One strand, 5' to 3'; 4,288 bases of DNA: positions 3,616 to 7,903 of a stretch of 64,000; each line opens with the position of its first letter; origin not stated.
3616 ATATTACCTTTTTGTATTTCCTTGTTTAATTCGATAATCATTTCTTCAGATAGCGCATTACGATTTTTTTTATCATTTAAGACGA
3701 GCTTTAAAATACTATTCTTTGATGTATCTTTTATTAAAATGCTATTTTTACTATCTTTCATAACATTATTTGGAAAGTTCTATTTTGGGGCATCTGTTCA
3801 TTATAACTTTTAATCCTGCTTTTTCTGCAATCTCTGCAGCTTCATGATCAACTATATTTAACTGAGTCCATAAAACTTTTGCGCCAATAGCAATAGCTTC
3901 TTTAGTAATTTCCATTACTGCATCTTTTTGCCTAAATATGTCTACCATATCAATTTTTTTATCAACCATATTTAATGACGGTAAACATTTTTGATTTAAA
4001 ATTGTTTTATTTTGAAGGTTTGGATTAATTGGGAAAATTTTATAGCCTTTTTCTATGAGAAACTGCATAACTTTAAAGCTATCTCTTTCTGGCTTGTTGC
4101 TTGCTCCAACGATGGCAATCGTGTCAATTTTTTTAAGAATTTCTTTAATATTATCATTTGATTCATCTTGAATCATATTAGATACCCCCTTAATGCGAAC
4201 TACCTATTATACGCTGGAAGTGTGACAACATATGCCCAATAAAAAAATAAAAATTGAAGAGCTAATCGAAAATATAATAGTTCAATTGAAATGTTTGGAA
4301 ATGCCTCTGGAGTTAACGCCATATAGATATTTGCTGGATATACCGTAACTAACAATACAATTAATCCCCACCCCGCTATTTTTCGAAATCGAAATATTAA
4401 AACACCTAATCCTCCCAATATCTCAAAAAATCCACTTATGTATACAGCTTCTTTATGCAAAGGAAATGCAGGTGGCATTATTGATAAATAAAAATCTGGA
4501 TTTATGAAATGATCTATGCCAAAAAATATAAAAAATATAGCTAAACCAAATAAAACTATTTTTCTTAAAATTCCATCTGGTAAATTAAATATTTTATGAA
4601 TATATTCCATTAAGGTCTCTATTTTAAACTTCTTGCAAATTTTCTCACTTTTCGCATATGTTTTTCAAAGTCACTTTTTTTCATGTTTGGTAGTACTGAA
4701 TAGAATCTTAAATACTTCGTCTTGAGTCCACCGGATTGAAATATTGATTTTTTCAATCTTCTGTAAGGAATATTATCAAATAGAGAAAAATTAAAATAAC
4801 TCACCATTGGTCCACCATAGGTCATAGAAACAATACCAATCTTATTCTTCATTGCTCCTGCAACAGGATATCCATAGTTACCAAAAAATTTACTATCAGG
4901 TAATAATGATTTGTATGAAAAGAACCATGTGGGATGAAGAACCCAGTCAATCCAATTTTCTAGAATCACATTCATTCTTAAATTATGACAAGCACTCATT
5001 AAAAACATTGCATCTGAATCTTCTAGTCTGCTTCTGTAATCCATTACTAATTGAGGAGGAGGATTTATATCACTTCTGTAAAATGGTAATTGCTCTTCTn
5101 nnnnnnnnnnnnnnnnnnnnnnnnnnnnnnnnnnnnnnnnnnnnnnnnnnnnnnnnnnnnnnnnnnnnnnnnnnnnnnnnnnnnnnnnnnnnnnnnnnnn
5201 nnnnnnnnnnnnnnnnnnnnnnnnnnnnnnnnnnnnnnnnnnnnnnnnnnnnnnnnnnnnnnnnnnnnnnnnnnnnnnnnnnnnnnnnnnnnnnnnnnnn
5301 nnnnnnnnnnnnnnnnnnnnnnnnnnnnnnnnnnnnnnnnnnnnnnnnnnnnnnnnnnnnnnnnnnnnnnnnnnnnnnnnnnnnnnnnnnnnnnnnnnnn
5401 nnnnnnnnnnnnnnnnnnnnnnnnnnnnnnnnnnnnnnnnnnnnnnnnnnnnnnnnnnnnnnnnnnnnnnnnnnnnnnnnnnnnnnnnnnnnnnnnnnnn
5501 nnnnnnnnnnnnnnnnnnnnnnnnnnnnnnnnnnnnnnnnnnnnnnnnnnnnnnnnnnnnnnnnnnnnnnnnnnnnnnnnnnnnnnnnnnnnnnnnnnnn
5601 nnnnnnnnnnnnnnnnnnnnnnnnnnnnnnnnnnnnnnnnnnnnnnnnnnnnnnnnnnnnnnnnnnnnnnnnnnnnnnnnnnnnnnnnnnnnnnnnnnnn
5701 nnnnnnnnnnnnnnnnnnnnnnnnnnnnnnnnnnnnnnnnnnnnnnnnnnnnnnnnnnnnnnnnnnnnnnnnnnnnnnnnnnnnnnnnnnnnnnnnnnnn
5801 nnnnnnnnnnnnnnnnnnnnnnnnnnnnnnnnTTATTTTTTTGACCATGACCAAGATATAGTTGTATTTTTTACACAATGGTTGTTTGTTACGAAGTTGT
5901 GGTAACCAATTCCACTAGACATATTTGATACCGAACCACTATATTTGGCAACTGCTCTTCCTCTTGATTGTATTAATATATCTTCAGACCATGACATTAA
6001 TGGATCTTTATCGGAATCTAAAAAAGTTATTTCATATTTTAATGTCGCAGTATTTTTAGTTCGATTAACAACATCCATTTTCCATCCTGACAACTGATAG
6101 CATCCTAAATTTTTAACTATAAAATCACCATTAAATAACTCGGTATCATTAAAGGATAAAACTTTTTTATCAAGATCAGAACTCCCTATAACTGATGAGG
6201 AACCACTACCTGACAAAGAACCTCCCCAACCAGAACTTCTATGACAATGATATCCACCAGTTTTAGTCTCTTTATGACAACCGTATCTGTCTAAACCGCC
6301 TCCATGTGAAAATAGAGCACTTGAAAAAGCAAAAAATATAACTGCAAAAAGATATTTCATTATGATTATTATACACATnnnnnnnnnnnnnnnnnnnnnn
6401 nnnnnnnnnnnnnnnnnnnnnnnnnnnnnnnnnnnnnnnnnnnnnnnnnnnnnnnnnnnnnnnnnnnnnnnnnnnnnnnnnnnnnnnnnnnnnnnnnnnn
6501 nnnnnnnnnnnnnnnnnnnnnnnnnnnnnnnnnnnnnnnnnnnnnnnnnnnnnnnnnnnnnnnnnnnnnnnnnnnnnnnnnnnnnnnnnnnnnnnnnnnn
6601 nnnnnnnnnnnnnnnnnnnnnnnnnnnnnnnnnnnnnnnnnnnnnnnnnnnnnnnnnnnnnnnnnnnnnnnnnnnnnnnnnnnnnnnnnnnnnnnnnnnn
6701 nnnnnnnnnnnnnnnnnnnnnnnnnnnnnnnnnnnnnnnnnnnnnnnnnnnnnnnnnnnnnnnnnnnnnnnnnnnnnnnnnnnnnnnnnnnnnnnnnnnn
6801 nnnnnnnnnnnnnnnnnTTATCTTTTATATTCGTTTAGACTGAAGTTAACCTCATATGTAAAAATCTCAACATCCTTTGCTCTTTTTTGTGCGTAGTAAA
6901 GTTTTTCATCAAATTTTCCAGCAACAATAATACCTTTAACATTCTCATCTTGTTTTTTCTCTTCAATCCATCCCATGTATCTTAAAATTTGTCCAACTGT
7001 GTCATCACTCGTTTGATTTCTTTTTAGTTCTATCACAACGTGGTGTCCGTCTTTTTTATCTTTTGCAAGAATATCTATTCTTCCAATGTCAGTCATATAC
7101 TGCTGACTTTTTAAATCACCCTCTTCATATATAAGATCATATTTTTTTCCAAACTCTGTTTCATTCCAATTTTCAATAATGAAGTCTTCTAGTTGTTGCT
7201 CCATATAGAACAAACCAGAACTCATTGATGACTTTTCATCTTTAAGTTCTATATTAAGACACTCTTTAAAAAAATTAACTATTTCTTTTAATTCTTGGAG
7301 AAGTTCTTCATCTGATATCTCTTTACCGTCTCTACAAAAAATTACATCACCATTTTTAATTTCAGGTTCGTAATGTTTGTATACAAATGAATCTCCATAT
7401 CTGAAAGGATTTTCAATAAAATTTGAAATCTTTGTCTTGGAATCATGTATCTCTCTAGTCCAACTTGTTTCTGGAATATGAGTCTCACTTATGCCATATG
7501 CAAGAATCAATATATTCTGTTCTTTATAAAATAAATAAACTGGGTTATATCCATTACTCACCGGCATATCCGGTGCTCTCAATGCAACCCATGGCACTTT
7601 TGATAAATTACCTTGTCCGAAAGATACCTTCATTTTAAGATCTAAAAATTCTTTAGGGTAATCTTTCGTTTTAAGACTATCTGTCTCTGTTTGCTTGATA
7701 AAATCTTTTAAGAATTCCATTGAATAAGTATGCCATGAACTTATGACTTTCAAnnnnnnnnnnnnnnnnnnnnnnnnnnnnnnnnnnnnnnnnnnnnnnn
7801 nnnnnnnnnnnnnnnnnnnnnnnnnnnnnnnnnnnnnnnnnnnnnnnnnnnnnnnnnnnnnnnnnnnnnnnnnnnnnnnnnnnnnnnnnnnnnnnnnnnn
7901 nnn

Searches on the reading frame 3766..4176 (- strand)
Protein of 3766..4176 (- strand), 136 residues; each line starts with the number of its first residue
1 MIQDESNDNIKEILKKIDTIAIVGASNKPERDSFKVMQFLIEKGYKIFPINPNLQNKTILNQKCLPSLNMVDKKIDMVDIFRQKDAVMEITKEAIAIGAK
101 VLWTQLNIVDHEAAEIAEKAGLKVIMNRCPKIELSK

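Call 9: search_protein_families(library=pfam, proteins=[window:3766-4176:-], max_evalue=0.01)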
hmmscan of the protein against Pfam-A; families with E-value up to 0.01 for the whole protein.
window:3766-4176:- (136 aa): 2 families
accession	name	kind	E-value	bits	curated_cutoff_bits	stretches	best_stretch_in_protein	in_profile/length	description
PF13380.12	CoA_binding_2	-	1.3e-37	129.2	22.8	1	19-134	2-115/116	CoA binding domain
PF02629.25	CoA_binding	-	9.6e-06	26.7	22.3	1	17-103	3-92/97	CoA binding domain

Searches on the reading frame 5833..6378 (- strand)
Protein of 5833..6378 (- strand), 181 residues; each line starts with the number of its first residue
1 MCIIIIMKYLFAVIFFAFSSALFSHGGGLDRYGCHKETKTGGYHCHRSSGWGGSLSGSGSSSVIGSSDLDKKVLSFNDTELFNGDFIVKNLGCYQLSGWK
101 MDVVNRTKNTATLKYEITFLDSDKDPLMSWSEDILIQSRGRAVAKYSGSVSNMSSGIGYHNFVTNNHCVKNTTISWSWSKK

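Call 9: search_protein_families(library=pfam, proteins=[window:5833-6378:-], max_evalue=0.01)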
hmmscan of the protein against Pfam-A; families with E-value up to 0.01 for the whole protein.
window:5833-6378:- (181 aa): 0 families

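Call 66: search_protein_families(library=ncbifam, max_evalue=0.001, proteins=[window:5833-6360:-])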
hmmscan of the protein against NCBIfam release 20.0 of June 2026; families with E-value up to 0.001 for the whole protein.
window:5833-6360:- (175 aa): 1 family
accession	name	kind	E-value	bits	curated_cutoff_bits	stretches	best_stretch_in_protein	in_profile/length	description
NF033223.2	YHYH_alt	domain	3.2e-08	33.8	30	1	17-40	2-25/25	YHYH domain-containing protein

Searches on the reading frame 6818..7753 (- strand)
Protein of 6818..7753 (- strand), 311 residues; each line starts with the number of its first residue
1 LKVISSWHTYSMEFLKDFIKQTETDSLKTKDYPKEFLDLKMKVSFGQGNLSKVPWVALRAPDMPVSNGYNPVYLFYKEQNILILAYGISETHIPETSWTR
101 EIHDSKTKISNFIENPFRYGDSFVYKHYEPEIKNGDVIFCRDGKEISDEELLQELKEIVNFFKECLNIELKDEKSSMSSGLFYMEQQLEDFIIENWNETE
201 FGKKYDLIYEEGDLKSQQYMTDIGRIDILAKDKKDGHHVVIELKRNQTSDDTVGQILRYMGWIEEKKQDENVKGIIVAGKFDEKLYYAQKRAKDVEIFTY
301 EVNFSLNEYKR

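Call 9: search_protein_families(library=pfam, proteins=[window:6818-7753:-], max_evalue=0.01)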
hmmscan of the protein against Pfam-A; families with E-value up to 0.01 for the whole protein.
window:6818-7753:- (311 aa): 5 families
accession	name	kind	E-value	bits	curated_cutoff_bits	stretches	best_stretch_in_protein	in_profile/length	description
PF01939.22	NucS_C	-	5.5e-14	52.7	24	1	205-283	13-90/124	Endonuclease NucS C-terminal domain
PF12102.13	MrcB_N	-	4.8e-09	36.5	25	1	16-164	20-180/183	MrcB-like, N-terminal domain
PF06250.17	YhcG_C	-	0.00026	21.3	32.5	1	183-304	19-144/157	YhcG PDDEXK nuclease domain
PF08011.17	PDDEXK_9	-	0.0028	18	25.5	1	219-277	26-93/105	PD-(D/E)XK nuclease superfamily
PF13588.12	HSDR_N_2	-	0.0035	17.9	25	0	208-263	24-78/110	Type I restriction enzyme R protein N terminus (HSDR_N)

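Call 66: search_protein_families(library=ncbifam, max_evalue=0.001, proteins=[window:6818-7720:-])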
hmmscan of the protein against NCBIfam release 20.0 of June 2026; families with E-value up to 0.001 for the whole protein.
window:6818-7720:- (300 aa): 4 families
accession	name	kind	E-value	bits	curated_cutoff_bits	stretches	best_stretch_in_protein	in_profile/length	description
NF008457.0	PRK11331.1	equivalog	1.7e-20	73.2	637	1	3-110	7-115/459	5-methylcytosine-specific restriction enzyme subunit McrB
NF003270.0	PRK04247.1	equivalog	7.3e-16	58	216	1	194-273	141-219/250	endonuclease NucS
NF002876.0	PRK03298.1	equivalog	4e-11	42.7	252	1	148-272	71-192/224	endonuclease NucS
TIGR00372.1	cas4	equivalog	0.00059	19.7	65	1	199-294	57-153/180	CRISPR-associated protein Cas4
